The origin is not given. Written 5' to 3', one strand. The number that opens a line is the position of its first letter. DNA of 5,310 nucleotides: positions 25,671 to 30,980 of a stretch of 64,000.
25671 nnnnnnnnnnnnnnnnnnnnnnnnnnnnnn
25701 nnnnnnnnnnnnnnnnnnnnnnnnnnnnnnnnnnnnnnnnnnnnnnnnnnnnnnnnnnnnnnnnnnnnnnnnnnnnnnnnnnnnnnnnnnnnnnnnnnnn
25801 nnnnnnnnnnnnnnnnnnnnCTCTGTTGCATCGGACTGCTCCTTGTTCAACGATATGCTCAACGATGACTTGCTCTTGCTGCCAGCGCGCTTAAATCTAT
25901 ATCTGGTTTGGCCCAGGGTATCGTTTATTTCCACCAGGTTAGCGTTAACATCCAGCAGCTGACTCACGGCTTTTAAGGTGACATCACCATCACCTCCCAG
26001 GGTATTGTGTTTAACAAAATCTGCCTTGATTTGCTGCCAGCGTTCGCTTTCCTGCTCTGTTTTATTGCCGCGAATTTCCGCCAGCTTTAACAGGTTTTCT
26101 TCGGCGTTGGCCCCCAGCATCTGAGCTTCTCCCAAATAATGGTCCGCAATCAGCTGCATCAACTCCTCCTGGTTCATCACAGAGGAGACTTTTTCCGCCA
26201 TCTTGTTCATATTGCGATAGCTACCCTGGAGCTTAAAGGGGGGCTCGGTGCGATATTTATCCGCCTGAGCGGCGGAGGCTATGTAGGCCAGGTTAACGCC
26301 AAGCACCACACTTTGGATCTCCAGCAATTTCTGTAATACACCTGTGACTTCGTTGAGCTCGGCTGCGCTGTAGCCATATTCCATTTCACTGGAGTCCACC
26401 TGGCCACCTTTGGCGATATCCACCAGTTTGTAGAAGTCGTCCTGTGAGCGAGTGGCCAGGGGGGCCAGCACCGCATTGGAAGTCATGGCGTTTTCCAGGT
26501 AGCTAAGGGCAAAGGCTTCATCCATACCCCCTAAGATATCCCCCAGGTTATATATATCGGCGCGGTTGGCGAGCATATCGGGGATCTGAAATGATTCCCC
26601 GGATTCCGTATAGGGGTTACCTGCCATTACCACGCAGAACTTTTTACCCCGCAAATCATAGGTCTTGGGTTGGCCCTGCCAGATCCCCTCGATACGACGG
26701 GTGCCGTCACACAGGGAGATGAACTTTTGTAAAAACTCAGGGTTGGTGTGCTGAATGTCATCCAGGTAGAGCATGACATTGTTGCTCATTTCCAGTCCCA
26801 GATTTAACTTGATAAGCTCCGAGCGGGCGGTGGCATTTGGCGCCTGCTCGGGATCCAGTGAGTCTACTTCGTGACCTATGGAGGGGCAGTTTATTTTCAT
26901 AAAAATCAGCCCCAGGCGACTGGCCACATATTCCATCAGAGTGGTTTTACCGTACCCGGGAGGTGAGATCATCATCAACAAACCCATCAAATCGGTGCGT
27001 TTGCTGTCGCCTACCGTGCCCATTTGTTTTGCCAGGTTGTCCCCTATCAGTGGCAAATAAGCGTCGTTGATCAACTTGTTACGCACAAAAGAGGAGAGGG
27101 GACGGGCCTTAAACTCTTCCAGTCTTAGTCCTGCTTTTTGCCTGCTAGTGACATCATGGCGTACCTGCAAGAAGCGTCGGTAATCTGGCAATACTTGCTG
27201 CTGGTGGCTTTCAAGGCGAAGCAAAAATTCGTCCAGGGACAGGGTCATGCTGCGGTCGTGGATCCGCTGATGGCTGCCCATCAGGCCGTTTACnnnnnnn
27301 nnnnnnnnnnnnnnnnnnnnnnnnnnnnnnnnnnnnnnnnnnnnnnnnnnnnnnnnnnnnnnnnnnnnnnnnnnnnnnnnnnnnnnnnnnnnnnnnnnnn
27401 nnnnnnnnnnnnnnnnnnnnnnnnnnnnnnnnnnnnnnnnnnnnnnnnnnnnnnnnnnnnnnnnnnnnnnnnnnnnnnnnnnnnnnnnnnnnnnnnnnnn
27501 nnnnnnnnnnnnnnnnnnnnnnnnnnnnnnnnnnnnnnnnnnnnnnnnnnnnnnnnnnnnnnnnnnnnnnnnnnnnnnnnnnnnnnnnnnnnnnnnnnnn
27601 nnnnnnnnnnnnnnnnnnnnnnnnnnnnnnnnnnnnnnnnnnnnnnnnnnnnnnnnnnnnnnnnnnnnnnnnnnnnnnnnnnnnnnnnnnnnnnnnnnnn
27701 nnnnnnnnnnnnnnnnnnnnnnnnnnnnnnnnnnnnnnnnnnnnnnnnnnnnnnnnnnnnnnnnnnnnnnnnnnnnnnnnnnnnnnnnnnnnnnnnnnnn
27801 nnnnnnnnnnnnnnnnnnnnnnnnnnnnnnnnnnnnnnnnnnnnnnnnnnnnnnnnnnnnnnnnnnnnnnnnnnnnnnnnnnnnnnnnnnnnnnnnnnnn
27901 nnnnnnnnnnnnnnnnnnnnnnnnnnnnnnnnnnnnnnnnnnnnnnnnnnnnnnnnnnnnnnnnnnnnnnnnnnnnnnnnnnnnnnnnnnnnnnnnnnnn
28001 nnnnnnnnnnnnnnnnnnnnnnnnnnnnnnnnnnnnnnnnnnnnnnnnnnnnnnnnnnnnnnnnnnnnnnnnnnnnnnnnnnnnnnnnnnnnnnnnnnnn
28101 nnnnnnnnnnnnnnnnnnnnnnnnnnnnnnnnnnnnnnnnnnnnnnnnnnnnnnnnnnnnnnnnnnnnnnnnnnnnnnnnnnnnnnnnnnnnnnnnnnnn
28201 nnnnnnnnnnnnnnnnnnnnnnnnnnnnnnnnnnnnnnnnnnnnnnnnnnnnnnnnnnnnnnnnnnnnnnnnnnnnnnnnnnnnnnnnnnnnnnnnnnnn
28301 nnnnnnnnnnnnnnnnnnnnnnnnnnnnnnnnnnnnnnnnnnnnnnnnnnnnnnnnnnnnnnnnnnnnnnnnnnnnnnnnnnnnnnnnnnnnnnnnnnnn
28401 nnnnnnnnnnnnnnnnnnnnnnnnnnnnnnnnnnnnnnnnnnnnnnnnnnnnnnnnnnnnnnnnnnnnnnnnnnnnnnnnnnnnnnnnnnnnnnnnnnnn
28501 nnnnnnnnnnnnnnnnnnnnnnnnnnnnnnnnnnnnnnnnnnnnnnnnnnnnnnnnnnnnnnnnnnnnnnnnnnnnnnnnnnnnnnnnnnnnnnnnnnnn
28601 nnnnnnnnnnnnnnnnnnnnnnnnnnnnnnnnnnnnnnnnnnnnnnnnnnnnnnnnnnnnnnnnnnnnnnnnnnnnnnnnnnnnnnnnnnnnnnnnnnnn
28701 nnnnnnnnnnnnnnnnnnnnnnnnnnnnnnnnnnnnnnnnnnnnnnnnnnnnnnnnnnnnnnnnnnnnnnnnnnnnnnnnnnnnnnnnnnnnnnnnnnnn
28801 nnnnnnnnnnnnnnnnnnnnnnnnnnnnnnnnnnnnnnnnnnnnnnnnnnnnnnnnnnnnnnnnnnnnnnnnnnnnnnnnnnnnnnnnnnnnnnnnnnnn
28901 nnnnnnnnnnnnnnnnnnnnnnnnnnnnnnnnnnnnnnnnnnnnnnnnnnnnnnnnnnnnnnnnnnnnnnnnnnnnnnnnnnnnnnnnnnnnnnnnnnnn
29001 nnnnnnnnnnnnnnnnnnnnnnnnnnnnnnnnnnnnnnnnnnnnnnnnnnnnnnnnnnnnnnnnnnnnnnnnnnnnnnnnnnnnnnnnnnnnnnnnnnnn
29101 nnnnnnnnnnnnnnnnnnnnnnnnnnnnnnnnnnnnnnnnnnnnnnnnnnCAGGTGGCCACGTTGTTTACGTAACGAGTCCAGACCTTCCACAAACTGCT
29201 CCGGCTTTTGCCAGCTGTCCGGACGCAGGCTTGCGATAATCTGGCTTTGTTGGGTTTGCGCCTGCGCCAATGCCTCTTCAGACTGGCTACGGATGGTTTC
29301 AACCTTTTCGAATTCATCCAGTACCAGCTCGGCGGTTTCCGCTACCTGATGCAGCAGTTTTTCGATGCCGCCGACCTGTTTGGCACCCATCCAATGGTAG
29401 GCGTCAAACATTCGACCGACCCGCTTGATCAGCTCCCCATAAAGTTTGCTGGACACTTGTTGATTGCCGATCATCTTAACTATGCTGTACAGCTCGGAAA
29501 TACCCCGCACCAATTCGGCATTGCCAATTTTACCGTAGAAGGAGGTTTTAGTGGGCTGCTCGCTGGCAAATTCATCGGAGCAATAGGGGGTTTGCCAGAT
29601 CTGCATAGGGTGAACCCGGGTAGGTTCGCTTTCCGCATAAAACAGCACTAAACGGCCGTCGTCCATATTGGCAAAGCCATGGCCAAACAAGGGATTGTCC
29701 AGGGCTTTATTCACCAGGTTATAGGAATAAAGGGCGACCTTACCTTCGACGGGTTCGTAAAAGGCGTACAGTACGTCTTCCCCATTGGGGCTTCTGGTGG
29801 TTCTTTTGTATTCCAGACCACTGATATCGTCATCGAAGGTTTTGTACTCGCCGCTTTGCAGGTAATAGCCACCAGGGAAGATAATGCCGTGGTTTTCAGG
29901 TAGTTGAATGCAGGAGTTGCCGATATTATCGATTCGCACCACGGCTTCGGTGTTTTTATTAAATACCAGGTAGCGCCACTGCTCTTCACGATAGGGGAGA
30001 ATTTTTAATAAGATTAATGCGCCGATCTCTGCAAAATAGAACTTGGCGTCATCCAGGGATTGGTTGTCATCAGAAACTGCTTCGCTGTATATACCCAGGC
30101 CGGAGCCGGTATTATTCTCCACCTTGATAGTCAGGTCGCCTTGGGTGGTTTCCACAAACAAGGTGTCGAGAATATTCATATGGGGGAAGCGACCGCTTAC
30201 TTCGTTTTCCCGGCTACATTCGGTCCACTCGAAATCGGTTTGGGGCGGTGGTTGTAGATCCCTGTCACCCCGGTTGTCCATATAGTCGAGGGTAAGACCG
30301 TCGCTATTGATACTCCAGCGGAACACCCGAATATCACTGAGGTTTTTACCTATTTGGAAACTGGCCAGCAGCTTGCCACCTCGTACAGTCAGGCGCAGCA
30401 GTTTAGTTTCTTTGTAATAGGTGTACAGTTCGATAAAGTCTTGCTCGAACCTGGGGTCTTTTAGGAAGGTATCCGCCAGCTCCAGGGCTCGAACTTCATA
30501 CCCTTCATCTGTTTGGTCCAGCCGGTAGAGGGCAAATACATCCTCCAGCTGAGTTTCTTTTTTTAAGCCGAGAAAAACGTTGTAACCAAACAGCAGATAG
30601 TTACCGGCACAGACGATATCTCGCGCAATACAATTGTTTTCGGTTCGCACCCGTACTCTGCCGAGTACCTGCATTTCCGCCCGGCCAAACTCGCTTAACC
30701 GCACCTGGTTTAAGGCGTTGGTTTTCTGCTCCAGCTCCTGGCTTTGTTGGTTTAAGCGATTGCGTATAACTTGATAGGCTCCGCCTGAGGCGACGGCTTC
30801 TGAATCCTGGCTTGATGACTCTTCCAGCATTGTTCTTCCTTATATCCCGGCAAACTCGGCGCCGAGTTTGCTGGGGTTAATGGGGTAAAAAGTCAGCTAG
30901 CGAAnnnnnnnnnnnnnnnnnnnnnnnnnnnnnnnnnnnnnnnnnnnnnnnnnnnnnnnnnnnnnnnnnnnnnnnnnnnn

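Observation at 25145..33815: NfeD - flotillin - 1670-aa coiled-coil AAA+ ATPase - single-HKD PLD nuclease operon: candidate novel membrane-associated defence / nucleic-acid surveillance system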

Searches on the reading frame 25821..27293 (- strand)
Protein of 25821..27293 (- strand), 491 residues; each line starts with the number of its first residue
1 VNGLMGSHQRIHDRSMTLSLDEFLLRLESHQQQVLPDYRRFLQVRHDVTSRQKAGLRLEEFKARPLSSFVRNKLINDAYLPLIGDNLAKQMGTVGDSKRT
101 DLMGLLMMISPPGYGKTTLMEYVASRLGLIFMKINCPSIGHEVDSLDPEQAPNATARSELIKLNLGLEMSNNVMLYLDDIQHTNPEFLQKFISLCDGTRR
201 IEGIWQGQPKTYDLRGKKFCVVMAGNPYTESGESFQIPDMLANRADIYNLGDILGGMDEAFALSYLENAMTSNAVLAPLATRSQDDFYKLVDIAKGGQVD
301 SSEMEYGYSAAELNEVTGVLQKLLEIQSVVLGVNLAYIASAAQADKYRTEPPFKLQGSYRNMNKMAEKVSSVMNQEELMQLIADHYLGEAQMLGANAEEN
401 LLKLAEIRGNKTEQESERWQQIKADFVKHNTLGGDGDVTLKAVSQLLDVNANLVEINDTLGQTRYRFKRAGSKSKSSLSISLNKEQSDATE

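Call 53: predict_structure(alignment_id=A1)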
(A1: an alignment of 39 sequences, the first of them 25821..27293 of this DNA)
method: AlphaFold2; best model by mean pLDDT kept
length: 491 residues; sequences in the alignment: 39
mean_pLDDT: 66.1   pTM: 0.39
mean pLDDT of the five models: 66.1, 64.7, 64.2, 62.2, 60.9
residues with pLDDT >= 90: 20; 70-90: 211; 50-70: 150; < 50: 110
segments of 3 or more residues with pLDDT < 50: 1-3, 61-66, 94-113, 231-235, 237-245, 249-260, 338-357, 433-435, 468-491
pLDDT, mean of each block of 10 residues (from residue 1): 51 58 78 87 85 67 51 61 61 44 40 60 76 85 84 89 85 82 77 71 76 73 61 47 44 40 70 82 85 89 85 90 84 57 40 48 78 82 68 51 60 69 56 53 66 70 54 37 38 33
secondary structure, 60 per line:
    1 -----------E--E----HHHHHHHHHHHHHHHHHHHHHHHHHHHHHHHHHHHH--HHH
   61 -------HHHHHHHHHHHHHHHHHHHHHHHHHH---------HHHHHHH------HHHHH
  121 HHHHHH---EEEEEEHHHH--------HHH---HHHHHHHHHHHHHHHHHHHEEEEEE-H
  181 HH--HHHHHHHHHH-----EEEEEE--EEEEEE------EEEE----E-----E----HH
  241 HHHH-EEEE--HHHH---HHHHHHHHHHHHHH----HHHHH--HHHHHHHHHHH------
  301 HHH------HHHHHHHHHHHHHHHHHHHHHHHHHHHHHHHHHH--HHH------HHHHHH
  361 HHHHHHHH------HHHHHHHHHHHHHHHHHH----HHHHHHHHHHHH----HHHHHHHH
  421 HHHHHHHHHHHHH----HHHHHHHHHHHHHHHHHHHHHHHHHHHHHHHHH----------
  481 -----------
elements in order: H20-55 H68-93 H103-109 H116-126 E130-135 H136-139 H154-172 E173-178 H185-194 E200-205 E208-213 E220-223 H239-244 E246-249 H252-255 H259-272 H277-281 H284-294 H310-343 H355-368 H375-392 H397-408 H413-433 H438-470

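Call 57: fold_search(model_id=the predicted structure, library=pdb)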
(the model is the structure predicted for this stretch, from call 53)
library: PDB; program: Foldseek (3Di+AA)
matches with E <= 10: 403; with E <= 0.001: 0
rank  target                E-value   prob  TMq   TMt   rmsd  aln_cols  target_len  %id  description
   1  9qh4_A                1.9e-03  1.00  0.22  0.37  13.1       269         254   13  NorQ hexamer from Paracoccus denitrificans (released 2026-03-25)
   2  8umv_A                2.8e-03  0.93  0.21  0.19  17.5       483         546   13  Atomic model of the human CTF18-RFC-PCNA-DNA ternary complex with narrow PCNA opening state I (state 5) (released 2024-05-08)
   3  8s0a_2                4.3e-03  0.96  0.19  0.15  19.7       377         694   10  H. sapiens MCM2-7 hexamer bound to double stranded DNA (released 2024-10-02)
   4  8kg6_3                6.0e-03  0.82  0.19  0.15  19.8       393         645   12  Yeast replisome in state I (released 2023-12-06)
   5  8ub4_E                8.8e-03  0.77  0.18  0.18  17.7       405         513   14  Cdc48-Shp1 unfolding native substrate, consensus structure (released 2024-11-06)
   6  9qh8_A                9.7e-03  0.98  0.21  0.36  12.8       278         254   12  reduced NorQ-NorD VWA domain complex from Paracoccus denitrificans (released 2026-03-25)
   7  9qh7_E                1.1e-02  0.99  0.25  0.41   8.2       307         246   11  NorQ in complex with NorD VWA domain steep staircase subset 1 from Paracoccus denitrificans (released 2026-03-25)
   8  7v3u_7                1.1e-02  0.80  0.19  0.15  19.5       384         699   10  Cryo-EM structure of MCM double hexamer with structured Mcm4-NSD (released 2022-04-13)
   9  9qhg_E                1.2e-02  0.96  0.21  0.34  15.0       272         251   13  NorQD complex state 4 from Jhaorihella thermophila (released 2026-03-25)
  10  9cc3_B                1.2e-02  0.96  0.21  0.19  12.7       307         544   14  Human Mitochondrial LONP1 Stall State + casein (released 2024-08-07)
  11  9e2w_3                1.2e-02  0.82  0.20  0.17  20.6       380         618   13  Cryo-EM structure of yeast CMG helicase stalled at G4-containing DNA template, state 1 (released 2025-03-26)
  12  6l1q_A                1.2e-02  0.95  0.20  0.31  13.1       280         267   12  Crystal structure of AfCbbQ2, a MoxR AAA+-ATPase and CbbQO-type Rubisco activase from Acidithiobacillus ferrooxidans (released 2019-12-18)
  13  7p09_F                1.3e-02  0.91  0.21  0.20  25.8       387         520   13  Human mitochondrial Lon protease with substrate in the ATPase domain (released 2021-08-11)
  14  7v3u_6                1.3e-02  0.85  0.20  0.17  18.2       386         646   12  Cryo-EM structure of MCM double hexamer with structured Mcm4-NSD (released 2022-04-13)
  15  7pmk_7                1.5e-02  0.51  0.15  0.12  19.9       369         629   13  S. cerevisiae replisome-SCF(Dia2) complex bound to double-stranded DNA (conformation I) (released 2021-11-10)
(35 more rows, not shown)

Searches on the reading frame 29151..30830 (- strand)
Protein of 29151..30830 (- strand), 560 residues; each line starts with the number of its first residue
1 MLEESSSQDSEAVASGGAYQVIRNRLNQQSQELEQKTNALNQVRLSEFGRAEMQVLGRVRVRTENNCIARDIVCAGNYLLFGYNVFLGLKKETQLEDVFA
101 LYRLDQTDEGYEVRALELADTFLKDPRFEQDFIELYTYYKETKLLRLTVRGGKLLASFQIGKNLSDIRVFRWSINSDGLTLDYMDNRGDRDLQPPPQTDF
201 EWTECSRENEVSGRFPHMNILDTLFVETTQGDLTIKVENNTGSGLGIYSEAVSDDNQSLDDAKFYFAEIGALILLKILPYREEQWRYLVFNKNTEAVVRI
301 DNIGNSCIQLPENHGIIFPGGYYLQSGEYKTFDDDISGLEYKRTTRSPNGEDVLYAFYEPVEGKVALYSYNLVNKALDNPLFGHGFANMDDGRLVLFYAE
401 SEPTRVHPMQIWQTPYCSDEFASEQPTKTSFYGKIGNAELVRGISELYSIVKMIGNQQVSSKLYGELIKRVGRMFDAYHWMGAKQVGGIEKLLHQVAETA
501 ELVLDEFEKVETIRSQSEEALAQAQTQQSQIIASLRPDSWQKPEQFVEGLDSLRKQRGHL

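Call 55: predict_structure(alignment_id=A2)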
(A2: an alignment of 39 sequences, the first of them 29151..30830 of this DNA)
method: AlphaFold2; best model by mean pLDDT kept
length: 560 residues; sequences in the alignment: 39
mean_pLDDT: 81.8   pTM: 0.74
mean pLDDT of the five models: 81.8, 76.9, 76.9, 74.3, 66.3
residues with pLDDT >= 90: 118; 70-90: 369; 50-70: 57; < 50: 16
segments of 3 or more residues with pLDDT < 50: 1-15
pLDDT, mean of each block of 10 residues (from residue 1): 30 53 86 93 81 84 76 88 72 84 87 87 90 85 85 87 79 84 72 73 90 84 85 79 67 83 92 94 92 89 89 88 89 75 82 86 87 83 89 87 78 85 78 84 89 72 83 88 88 91 81 78 82 69 76 70
secondary structure, 60 per line:
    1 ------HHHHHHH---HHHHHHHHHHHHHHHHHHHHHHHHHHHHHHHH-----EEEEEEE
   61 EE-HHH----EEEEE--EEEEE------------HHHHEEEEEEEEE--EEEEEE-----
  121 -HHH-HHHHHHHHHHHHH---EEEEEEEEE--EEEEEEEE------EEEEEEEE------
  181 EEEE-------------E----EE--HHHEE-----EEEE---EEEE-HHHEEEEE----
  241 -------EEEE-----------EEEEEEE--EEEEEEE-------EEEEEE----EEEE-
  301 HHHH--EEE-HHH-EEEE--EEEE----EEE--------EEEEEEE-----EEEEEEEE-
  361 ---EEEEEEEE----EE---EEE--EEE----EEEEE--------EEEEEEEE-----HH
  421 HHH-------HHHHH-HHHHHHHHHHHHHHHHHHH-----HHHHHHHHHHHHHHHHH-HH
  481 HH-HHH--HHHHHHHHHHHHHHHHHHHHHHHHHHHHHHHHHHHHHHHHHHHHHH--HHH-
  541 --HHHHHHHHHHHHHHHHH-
elements in order: H7-13 H17-48 E54-62 E71-75 E78-82 H95-98 E99-107 E110-115 H126-138 E142-150 E153-160 E167-174 E181-184 E217-220 E224-227 E232-236 E248-251 E263-269 E272-278 E286-291 E296-299 H301-304 E307-309 E315-318 E321-324 E329-331 E340-346 E352-359 E364-371 E381-383 E386-388 E393-397 E406-413 H419-423 H431-435 H437-455 H461-477 H479-482 H489-534 H543-559

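Call 58: fold_search(model_id=the predicted structure, library=pdb)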
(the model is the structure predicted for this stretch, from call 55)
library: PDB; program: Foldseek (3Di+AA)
matches with E <= 10: 1003; with E <= 0.001: 151
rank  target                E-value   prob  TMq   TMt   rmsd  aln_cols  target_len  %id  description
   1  7sse_A                4.9e-07  1.00  0.26  0.42  14.2       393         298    9  Crystal structure of the WDR domain of human DCAF1 in complex with CYCA-117-70 (released 2021-12-15)
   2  9g33_UH               5.2e-06  1.00  0.22  0.21  28.2       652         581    9  Stalled 90S - Utp23-Krr1-deltaC3 (released 2025-06-18)
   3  7qpg_R                6.0e-06  1.00  0.23  0.09  22.3       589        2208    9  Human RZZ kinetochore corona complex. (released 2022-03-16)
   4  8bbe_E                6.3e-06  1.00  0.24  0.14  14.9       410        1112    8  Structure of the IFT-A complex; IFT-A2 module (released 2022-12-21)
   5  4ax4                  9.9e-06  1.00  0.20  0.17  21.3       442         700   12  PROLYL OLIGOPEPTIDASE FROM PORCINE BRAIN, H680A MUTANT (released 2012-09-26)
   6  5ods_D                9.9e-06  0.99  0.20  0.20  21.4       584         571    9  Structure of a phosphoprotein-protein complex (released 2018-03-14)
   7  9d5n_CH               1.5e-05  0.97  0.13  0.13  21.1       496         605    8  48-nm doublet microtubule from Trichomonas vaginalis strain G3 (released 2025-05-14)
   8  12dl_HA               1.6e-05  1.00  0.25  0.35  15.8       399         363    9  Native structure of the cytoplasmic lattice (CPL) asymmetric unit from mouse MII eggs (released 2026-04-08)
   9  8f5p_B                1.7e-05  1.00  0.24  0.14  14.8       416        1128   11  Structure of Leishmania tarentolae IFT-A (state 2) (released 2022-12-21)
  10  8qcb_C                1.8e-05  1.00  0.20  0.26  17.6       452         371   10  CryoEM structure of a S. Cerevisiae Ski2387 complex in the open state (released 2023-11-08)
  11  8qca_C                1.8e-05  1.00  0.20  0.25  16.8       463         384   10  CryoEM structure of a S. Cerevisiae Ski2387 complex in the closed state bound to RNA (released 2023-11-15)
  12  8g2z_0U               1.8e-05  0.98  0.13  0.13  22.6       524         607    8  48-nm doublet microtubule from Tetrahymena thermophila strain CU428 (released 2023-06-14)
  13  3srg                  1.9e-05  1.00  0.22  0.32  17.9       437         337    8  Serum paraoxonase-1 by directed evolution at pH 6.5 in complex with 2-hydroxyquinoline (released 2012-03-21)
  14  8i7o_P1               1.9e-05  0.93  0.13  0.12  22.8       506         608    9  In situ structure of axonemal doublet microtubules in mouse sperm with 16-nm repeat (released 2023-10-11)
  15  7zb2_AAA              2.1e-05  0.99  0.17  0.14  24.8       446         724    9  apo macrocyclase OphP (released 2022-07-06)
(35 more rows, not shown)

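Call 68: search_protein_representatives(protein=window:29151-30830:-)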
Query: 560 residues. Proteins with E-value up to 0.001 (for the whole library): 786; up to 1e-10: 575; up to 1e-30: 269. The best 150 are listed.
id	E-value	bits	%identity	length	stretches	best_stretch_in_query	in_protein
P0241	3.9e-228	775.0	59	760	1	10-560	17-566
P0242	3.2e-210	715.9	58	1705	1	10-560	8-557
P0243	1.3e-206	704.0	56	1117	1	10-560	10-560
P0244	1.0e-196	671.4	55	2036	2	109-560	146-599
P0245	1.6e-195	667.4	55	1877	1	7-560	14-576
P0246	1.2e-193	661.2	54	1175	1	6-560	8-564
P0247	1.3e-188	644.6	52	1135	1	16-560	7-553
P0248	8.2e-187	638.7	51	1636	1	7-560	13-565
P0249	1.3e-180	618.2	50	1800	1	9-560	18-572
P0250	2.4e-180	617.3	63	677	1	10-428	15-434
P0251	2.9e-177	607.2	52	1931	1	16-560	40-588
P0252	5.3e-175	599.7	51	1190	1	11-560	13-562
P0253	8.9e-174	595.6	48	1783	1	7-560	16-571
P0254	1.1e-167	575.6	50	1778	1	12-560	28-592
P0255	5.8e-167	573.2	48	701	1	14-560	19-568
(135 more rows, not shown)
